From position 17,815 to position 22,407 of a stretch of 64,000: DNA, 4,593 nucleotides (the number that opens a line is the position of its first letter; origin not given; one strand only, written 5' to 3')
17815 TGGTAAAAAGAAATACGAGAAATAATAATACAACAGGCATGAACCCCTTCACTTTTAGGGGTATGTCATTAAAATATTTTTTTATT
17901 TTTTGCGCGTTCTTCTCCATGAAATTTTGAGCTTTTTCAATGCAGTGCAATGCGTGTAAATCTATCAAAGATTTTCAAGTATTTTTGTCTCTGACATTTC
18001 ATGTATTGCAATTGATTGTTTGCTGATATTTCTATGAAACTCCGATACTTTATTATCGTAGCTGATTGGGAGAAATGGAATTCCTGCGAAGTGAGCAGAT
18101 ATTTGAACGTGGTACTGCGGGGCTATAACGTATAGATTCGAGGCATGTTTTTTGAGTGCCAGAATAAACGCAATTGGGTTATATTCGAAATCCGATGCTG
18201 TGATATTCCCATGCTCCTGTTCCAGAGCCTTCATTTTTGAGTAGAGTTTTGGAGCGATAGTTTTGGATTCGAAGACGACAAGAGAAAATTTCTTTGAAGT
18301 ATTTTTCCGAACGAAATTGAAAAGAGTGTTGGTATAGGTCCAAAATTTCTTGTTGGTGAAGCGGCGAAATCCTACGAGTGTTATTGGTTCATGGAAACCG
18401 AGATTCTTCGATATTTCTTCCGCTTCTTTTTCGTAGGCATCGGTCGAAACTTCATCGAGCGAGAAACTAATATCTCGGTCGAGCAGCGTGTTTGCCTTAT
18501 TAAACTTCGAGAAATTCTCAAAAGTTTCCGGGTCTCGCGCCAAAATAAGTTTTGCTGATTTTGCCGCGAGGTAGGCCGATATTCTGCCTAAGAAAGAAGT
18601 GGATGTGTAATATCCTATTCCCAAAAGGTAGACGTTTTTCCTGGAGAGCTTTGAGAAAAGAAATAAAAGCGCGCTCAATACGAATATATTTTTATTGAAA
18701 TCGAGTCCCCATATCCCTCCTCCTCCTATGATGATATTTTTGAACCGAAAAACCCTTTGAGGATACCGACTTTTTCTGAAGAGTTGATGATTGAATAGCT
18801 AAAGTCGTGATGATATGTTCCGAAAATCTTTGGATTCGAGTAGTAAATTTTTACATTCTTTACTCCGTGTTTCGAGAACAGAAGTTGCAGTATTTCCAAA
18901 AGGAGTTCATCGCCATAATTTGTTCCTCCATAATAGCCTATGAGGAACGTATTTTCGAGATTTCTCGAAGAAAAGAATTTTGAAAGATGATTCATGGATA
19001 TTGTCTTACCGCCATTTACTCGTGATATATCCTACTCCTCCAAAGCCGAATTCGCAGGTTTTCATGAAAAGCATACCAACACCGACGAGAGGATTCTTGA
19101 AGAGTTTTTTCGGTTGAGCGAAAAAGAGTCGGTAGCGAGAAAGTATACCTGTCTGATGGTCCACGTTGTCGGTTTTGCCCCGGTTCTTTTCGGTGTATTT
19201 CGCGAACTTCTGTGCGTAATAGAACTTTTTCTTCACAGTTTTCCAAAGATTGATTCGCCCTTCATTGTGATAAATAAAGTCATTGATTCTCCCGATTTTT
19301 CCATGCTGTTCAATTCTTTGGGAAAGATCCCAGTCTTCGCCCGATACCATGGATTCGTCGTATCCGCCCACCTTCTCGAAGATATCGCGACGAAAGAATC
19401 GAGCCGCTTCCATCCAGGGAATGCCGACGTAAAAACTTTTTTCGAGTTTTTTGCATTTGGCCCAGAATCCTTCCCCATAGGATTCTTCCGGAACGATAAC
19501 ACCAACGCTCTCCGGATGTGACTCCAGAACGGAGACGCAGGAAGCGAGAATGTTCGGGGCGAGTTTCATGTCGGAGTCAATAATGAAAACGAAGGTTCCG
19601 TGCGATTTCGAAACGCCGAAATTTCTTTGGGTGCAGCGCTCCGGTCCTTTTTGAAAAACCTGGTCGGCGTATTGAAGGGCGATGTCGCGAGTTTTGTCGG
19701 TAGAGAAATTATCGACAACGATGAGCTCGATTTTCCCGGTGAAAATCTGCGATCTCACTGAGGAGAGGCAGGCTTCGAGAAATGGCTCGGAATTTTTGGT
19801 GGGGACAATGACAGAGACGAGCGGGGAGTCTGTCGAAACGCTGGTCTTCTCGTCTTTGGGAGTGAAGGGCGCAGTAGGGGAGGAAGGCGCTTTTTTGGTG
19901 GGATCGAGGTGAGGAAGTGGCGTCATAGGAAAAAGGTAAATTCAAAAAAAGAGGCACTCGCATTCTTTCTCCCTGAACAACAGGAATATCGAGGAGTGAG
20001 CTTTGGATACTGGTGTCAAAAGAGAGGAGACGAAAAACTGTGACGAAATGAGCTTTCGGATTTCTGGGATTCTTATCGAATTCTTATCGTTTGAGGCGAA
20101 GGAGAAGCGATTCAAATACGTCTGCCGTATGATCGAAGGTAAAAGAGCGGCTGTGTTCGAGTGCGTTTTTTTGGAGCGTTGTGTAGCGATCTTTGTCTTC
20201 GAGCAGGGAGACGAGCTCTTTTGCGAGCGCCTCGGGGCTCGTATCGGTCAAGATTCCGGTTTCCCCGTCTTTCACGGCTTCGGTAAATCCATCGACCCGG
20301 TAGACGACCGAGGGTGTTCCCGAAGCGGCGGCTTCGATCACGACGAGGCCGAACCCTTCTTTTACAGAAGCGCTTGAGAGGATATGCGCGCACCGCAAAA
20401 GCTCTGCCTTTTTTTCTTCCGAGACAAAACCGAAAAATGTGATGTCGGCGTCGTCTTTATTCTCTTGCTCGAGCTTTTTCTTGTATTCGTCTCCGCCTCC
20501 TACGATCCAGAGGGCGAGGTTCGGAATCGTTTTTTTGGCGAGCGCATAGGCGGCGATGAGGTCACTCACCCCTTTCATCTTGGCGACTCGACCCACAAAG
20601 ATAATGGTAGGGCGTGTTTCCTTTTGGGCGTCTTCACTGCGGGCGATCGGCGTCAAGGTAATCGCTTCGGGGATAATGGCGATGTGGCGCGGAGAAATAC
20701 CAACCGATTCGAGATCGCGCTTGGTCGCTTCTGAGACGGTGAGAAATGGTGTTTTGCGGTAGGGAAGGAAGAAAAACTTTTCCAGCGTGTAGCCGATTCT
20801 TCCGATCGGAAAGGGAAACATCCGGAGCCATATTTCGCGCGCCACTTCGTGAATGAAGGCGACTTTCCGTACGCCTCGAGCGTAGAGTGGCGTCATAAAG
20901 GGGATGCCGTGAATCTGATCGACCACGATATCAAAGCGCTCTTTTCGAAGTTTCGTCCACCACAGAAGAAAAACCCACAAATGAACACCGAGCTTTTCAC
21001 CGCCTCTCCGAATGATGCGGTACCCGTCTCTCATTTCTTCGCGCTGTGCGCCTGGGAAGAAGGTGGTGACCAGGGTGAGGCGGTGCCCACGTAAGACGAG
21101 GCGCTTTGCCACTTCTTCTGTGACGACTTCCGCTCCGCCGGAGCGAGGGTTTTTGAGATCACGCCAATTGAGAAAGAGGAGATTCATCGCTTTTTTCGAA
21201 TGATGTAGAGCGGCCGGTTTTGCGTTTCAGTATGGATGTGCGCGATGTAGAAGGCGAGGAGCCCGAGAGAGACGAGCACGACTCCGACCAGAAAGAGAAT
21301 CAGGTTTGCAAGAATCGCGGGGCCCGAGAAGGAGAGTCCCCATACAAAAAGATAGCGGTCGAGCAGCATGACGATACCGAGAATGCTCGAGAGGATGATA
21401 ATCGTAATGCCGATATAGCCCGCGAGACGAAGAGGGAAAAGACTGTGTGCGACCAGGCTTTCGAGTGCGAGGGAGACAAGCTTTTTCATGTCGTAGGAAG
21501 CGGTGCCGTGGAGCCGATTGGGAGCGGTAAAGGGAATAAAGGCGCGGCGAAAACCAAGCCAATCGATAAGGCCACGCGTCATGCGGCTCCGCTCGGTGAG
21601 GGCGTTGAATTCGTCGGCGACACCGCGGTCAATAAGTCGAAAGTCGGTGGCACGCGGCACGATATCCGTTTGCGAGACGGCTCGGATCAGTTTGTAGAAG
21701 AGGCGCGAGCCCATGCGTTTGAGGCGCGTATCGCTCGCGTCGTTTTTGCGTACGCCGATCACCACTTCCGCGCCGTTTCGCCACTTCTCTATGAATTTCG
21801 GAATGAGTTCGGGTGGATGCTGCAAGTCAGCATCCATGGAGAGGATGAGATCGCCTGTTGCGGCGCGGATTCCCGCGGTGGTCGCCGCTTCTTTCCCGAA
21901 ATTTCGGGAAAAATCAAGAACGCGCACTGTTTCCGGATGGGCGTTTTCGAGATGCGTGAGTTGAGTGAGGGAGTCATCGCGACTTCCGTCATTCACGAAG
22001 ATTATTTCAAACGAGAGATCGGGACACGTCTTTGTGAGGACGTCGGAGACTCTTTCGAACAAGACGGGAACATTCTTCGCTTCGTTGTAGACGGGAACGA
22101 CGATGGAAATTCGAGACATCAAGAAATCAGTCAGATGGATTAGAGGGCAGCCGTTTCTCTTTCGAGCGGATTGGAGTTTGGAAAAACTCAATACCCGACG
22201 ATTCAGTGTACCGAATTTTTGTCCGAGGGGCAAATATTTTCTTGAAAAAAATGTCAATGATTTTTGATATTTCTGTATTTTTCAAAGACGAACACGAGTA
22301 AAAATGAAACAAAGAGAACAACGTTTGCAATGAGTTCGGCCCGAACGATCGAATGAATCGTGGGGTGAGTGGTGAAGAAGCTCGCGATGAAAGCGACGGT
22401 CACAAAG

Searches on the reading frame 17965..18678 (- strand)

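Call 10: search_protein_families(library=pfam, proteins=[window:17965-18678:-], max_evalue=0.001)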
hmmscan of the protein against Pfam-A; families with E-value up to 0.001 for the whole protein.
window:17965-18678:- (237 aa): 1 family
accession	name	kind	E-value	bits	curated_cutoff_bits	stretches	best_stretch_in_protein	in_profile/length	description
PF04230.19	PS_pyruv_trans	-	2.4e-07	31.4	25.3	1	5-209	86-280/280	Polysaccharide pyruvyl transferase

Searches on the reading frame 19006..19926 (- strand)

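Call 10: search_protein_families(library=pfam, proteins=[window:19006-19926:-], max_evalue=0.001)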
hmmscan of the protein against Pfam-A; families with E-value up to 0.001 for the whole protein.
window:19006-19926:- (306 aa): 4 families
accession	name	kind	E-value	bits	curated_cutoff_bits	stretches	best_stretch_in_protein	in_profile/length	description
PF00535.33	Glycos_transf_2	-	1e-21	78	23.3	1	38-165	1-132/168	Glycosyl transferase family 2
PF10111.15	Glyco_tranf_2_2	-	3.8e-11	43.4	27.3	1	38-135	1-107/276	Glycosyltransferase like family 2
PF13641.12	Glyco_tranf_2_3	-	1.2e-07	32.4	27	1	37-161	3-138/230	Glycosyltransferase like family 2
PF13632.12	Glyco_trans_2_3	-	0.0002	21.7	27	1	113-222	2-124/198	Glycosyl transferase family group 2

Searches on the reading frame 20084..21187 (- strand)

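Call 10: search_protein_families(library=pfam, proteins=[window:20084-21187:-], max_evalue=0.001)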
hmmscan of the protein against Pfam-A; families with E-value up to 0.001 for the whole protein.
window:20084-21187:- (367 aa): 6 families
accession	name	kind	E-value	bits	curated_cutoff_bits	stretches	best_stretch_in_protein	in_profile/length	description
PF00534.26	Glycos_transf_1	-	2e-36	125.6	26.4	1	184-343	7-170/172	Glycosyl transferases group 1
PF13692.12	Glyco_trans_1_4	-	4.8e-31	108.4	27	1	192-331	1-142/142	Glycosyl transferases group 1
PF13439.12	Glyco_transf_4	-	9.6e-19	68.5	28.5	1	17-177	2-167/170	Glycosyltransferase Family 4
PF20706.3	GT4-conflict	-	2.1e-13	50.4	26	1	173-313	179-324/385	Family 4 Glycosyltransferase in conflict systems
PF13579.12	Glyco_trans_4_4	-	1.5e-08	35.6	29.7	1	17-173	1-156/158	Glycosyl transferase 4-like domain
PF13524.12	Glyco_trans_1_2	-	2.1e-05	25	25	1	222-357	13-141/144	Glycosyl transferase-like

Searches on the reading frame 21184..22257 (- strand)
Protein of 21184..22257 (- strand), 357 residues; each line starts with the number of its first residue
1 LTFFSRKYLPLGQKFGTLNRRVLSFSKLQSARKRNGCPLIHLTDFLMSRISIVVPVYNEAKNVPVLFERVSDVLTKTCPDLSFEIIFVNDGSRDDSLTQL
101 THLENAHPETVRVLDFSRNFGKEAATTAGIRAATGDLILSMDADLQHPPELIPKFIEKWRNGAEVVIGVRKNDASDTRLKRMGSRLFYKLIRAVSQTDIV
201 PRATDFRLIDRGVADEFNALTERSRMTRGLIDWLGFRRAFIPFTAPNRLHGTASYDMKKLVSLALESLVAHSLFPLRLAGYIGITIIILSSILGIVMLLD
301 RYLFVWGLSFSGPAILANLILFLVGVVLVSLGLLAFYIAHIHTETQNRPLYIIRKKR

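Call 10: search_protein_families(library=pfam, proteins=[window:21184-22257:-], max_evalue=0.001)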
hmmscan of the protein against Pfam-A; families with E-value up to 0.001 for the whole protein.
window:21184-22257:- (357 aa): 3 families
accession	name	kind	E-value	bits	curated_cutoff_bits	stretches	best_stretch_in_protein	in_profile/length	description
PF00535.33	Glycos_transf_2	-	2.5e-33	115.8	23.3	1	51-216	1-166/168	Glycosyl transferase family 2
PF13641.12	Glyco_tranf_2_3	-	3.7e-07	30.8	27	1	49-159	2-111/230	Glycosyltransferase like family 2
PF10111.15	Glyco_tranf_2_2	-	5.4e-07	29.8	27.3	1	51-150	1-97/276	Glycosyltransferase like family 2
